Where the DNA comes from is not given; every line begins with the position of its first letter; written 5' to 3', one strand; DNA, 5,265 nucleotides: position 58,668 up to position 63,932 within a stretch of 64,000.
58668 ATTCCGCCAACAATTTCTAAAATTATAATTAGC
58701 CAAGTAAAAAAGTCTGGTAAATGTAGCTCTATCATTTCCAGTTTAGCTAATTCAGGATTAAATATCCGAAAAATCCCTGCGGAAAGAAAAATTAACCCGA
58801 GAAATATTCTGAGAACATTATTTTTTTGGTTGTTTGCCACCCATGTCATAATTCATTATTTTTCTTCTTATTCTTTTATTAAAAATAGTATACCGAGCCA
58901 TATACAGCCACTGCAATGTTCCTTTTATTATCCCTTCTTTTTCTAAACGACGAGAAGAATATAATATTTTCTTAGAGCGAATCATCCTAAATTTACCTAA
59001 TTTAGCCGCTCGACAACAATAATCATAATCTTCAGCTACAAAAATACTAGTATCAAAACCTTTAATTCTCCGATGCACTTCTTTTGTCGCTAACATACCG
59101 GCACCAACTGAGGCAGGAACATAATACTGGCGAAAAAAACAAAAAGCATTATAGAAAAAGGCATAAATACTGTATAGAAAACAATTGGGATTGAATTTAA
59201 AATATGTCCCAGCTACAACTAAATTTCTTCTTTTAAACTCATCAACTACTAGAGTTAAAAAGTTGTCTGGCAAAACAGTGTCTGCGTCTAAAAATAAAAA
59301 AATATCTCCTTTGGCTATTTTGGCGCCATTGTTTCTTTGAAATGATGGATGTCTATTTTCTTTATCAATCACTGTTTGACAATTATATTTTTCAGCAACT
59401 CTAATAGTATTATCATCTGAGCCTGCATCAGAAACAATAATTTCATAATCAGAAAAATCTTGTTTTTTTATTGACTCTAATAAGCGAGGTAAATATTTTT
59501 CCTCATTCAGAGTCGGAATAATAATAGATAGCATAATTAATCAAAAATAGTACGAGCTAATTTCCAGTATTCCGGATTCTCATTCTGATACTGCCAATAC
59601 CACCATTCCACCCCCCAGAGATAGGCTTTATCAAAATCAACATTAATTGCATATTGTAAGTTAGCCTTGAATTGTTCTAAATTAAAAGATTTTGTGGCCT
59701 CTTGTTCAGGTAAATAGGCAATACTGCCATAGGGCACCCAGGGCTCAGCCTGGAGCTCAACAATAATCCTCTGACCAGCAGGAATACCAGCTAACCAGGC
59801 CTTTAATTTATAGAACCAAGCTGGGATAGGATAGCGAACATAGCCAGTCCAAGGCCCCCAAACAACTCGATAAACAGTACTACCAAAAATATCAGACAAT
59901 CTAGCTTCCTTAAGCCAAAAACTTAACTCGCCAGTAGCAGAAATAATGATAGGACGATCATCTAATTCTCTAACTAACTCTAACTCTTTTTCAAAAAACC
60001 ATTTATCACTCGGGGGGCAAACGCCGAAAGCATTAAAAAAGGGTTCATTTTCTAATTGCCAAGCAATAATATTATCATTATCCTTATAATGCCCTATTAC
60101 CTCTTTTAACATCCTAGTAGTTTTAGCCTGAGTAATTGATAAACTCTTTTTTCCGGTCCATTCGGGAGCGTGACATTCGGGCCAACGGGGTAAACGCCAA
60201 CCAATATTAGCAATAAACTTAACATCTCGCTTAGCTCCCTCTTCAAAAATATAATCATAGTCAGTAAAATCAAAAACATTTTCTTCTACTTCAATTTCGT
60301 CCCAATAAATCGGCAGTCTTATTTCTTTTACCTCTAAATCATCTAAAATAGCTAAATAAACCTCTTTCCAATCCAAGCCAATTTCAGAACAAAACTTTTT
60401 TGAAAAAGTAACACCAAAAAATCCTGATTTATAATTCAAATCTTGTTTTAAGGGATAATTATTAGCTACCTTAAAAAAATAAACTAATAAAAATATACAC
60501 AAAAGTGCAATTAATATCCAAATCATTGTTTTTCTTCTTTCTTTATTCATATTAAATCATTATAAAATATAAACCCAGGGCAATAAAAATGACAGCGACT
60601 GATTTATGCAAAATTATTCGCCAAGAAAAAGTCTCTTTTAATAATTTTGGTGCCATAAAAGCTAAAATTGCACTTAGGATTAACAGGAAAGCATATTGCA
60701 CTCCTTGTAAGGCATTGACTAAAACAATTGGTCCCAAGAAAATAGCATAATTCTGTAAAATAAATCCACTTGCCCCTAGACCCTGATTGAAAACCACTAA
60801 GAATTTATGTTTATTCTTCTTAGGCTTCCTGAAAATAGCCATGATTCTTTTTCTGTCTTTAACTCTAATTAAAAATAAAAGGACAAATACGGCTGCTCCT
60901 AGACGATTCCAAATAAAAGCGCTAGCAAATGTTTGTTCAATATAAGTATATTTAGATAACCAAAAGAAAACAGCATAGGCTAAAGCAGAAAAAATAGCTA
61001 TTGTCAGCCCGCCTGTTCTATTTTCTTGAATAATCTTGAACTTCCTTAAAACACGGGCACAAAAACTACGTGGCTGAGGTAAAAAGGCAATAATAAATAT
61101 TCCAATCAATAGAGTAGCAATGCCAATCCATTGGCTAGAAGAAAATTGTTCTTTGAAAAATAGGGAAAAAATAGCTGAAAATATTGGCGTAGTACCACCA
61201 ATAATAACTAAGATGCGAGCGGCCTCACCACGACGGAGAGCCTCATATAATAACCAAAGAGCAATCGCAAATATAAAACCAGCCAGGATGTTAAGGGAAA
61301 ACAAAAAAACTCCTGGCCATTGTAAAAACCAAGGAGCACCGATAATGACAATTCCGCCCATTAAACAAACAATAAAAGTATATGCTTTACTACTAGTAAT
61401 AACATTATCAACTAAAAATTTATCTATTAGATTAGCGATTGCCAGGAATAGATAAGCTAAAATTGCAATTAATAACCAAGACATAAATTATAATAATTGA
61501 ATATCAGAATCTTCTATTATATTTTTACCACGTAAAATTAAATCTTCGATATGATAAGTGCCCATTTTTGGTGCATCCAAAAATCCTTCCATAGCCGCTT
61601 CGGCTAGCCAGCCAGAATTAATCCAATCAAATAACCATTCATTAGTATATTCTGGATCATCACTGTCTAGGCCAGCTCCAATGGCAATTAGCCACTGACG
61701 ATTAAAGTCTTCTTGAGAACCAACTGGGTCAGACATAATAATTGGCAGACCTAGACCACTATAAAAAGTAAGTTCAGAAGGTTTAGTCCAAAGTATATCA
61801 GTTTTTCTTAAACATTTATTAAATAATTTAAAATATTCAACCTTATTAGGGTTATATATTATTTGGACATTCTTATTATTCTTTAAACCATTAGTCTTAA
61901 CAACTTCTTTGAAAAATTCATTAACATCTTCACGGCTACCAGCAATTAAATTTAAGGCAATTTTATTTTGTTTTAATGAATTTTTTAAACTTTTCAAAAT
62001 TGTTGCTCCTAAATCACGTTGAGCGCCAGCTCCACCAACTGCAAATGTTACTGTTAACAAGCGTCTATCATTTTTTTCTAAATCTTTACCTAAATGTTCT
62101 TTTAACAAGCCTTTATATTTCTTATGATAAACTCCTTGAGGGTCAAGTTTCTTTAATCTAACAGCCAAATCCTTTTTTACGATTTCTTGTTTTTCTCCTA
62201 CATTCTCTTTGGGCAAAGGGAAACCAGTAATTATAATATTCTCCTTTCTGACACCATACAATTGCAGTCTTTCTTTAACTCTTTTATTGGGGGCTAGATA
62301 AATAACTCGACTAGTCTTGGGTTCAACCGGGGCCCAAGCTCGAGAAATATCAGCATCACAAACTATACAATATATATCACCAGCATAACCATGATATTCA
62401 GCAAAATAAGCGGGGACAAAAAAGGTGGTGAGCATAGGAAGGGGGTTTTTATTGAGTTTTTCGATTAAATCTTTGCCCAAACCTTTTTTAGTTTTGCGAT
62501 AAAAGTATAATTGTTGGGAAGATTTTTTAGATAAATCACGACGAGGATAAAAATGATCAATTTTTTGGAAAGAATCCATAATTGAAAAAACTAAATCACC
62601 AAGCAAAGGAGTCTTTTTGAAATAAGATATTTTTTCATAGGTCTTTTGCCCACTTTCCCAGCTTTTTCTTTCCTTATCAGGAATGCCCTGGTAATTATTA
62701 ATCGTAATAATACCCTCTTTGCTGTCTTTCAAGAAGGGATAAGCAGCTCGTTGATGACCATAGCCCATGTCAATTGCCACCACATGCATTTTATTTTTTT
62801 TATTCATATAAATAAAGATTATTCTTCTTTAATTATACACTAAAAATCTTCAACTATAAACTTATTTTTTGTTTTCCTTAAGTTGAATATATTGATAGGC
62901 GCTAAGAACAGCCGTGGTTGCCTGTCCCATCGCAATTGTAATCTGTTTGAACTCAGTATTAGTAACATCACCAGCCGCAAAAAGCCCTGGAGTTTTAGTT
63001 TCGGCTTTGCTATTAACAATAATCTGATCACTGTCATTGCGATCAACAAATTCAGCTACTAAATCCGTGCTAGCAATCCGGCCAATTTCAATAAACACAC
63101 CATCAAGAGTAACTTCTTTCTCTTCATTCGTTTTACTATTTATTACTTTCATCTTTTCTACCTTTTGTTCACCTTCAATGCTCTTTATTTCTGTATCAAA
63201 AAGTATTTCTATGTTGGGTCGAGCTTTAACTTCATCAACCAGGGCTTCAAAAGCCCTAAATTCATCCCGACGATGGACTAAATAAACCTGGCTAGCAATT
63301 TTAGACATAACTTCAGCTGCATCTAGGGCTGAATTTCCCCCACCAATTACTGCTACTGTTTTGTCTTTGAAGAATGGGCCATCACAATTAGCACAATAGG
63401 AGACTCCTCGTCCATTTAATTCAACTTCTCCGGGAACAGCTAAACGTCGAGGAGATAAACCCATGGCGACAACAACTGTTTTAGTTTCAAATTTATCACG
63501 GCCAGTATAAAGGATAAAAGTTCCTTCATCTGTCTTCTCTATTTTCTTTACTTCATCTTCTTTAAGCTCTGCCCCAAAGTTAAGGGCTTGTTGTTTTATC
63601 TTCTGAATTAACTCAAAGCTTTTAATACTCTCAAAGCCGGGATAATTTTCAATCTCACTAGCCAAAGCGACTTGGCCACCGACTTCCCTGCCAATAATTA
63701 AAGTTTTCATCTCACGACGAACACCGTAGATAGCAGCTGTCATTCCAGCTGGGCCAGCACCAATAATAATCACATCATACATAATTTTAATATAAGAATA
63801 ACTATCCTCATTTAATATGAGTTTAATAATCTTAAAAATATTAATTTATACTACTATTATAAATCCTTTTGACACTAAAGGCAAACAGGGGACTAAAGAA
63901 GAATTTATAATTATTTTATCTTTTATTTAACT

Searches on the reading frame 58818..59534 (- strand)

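Call 8: search_protein_families(library=pfam, proteins=[window:58818-59534:-], max_evalue=0.001)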
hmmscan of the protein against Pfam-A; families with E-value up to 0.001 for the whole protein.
window:58818-59534:- (238 aa): 5 families
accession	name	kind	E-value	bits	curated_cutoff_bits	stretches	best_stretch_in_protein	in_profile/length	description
PF00535.33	Glycos_transf_2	-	7.1e-31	107.8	23.3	1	3-126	1-130/168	Glycosyl transferase family 2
PF13641.12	Glyco_tranf_2_3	-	5.5e-17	63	27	1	2-180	3-198/230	Glycosyltransferase like family 2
PF13632.12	Glyco_trans_2_3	-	9.3e-13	48.9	27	1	78-212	1-142/198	Glycosyl transferase family group 2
PF10111.15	Glyco_tranf_2_2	-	8.5e-08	32.4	27.3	1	3-196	1-219/276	Glycosyltransferase like family 2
PF13506.12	Glyco_transf_21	-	0.0004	20.3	21.7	1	70-180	25-141/174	Glycosyl transferase family 21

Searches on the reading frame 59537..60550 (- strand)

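Call 8: search_protein_families(library=pfam, proteins=[window:59537-60550:-], max_evalue=0.001)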
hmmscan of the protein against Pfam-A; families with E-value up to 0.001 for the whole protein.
window:59537-60550:- (337 aa): 1 family
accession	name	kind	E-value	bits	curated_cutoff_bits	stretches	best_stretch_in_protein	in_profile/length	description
PF02449.21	Glyco_hydro_42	-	0.0004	20.3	21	0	83-172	34-140/376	Beta-galactosidase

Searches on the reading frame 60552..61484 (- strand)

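Call 8: search_protein_families(library=pfam, proteins=[window:60552-61484:-], max_evalue=0.001)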
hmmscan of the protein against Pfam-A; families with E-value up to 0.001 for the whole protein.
window:60552-61484:- (310 aa): 1 family
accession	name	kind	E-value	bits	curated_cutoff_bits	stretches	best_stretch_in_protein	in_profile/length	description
PF00892.27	EamA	-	1.3e-11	45.3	28.2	1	2-133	2-134/135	EamA-like transporter family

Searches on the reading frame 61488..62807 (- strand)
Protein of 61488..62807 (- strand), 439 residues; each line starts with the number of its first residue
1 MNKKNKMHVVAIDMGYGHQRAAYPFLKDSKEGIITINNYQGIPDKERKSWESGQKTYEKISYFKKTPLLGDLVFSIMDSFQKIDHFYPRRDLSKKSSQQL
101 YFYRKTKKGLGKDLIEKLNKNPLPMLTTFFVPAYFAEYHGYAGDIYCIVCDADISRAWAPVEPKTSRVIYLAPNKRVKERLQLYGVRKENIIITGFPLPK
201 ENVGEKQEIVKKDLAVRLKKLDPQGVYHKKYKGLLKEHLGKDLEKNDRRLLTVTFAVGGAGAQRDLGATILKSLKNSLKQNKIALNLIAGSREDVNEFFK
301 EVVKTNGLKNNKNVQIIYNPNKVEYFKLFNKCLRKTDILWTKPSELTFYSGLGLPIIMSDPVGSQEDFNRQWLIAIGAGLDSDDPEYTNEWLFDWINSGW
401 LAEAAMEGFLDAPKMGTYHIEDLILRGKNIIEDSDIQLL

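Call 8: search_protein_families(library=pfam, proteins=[window:61488-62807:-], max_evalue=0.001)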
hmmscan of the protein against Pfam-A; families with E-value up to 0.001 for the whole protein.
window:61488-62807:- (439 aa): 1 family
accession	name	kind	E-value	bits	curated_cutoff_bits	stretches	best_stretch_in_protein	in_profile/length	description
PF22053.2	DUF6938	-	1.6e-14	54.6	27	2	292-379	104-185/236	Domain of unknown function (DUF6938)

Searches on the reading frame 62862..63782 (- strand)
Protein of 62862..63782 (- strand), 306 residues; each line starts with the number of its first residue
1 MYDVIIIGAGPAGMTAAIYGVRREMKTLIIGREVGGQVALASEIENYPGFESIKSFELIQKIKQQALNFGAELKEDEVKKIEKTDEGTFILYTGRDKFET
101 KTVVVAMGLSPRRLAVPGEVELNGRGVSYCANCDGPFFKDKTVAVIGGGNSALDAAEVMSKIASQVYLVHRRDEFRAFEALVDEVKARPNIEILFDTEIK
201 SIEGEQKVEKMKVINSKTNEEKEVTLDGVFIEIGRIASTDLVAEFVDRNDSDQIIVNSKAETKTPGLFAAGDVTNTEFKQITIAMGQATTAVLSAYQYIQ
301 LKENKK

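Call 8: search_protein_families(library=pfam, proteins=[window:62862-63782:-], max_evalue=0.001)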
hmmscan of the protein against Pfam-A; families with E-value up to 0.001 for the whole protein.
window:62862-63782:- (306 aa): 15 families
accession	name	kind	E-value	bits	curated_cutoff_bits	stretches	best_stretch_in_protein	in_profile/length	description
PF07992.20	Pyr_redox_2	-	7.6e-51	173.7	26.1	1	2-288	1-291/291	Pyridine nucleotide-disulphide oxidoreductase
PF13738.12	Pyr_redox_3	-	1.2e-23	84.2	30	1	75-271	101-305/305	Pyridine nucleotide-disulphide oxidoreductase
PF00070.33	Pyr_redox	-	1.4e-14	54.8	22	1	143-213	2-79/82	Pyridine nucleotide-disulphide oxidoreductase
PF03486.20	HI0933_like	-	2.7e-09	37.3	50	0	3-32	2-31/244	HI0933-like protein Rossmann domain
PF12831.13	FAD_oxidored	-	2.8e-07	30.6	27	1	3-38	1-38/416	FAD dependent oxidoreductase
PF13434.12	Lys_Orn_oxgnase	-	1.1e-06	28.5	21.3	0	67-178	112-228/339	L-lysine 6-monooxygenase/L-ornithine 5-monooxygenase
PF00890.30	FAD_binding_2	-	1.6e-06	28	20.4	1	3-41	1-41/414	FAD binding domain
PF01266.30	DAO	-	2.1e-06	28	27.9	0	53-114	146-208/353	FAD dependent oxidoreductase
PF01494.25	FAD_binding_3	-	3.4e-06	27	22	0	2-40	2-40/349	FAD binding domain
PF01946.23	Thi4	-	2.2e-05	24.3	26.2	1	3-34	19-51/235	Thi4 family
PF01134.28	GIDA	-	0.0002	21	22.1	0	3-35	1-29/391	Glucose inhibited division protein A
PF13450.12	NAD_binding_8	-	0.00043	20.9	21.9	0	6-39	1-36/68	NAD(P)-binding Rossmann-like domain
PF05834.18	Lycopene_cycl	-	0.00084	19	23.4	0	3-19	1-17/380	Lycopene cyclase protein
PF00743.25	FMO-like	-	0.00086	18.3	22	0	136-172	179-215/532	Flavin-binding monooxygenase-like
PF01488.26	Shikimate_DH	-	0.00093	19.7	24.3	0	3-47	14-59/138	Shikimate / quinate 5-dehydrogenase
